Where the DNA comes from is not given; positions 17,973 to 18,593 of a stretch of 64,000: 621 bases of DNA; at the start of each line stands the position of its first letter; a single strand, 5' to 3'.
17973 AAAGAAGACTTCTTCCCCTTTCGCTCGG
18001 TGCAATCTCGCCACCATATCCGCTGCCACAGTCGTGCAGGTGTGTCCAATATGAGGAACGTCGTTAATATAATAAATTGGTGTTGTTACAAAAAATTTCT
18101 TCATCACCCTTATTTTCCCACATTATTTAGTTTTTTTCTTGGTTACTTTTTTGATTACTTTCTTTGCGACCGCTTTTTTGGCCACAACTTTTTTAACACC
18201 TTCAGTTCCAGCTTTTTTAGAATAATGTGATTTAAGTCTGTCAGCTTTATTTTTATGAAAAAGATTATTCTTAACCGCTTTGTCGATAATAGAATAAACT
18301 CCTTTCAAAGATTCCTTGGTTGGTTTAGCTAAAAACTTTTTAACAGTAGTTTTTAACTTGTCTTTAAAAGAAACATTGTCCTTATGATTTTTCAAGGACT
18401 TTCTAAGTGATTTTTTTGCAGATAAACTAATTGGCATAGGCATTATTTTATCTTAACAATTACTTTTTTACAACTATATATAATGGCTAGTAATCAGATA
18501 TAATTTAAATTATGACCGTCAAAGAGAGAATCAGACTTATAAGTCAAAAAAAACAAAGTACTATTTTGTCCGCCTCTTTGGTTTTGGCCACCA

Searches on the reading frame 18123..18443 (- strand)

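Call 85: search_protein_families(library=pfam, proteins=[window:18123-18443:-], max_evalue=0.01)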
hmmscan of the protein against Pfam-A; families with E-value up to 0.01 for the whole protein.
window:18123-18443:- (106 aa): 2 families
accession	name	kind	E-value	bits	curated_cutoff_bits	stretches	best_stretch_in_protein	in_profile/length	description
PF01649.23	Ribosomal_S20p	-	2.7e-13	50.8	29.5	1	8-77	5-81/83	Ribosomal protein S20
PF21600.2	ZSWIM1-3_helical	-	0.0016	18.9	27.3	1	11-67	1-57/126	ZSWIM1/3, helical domain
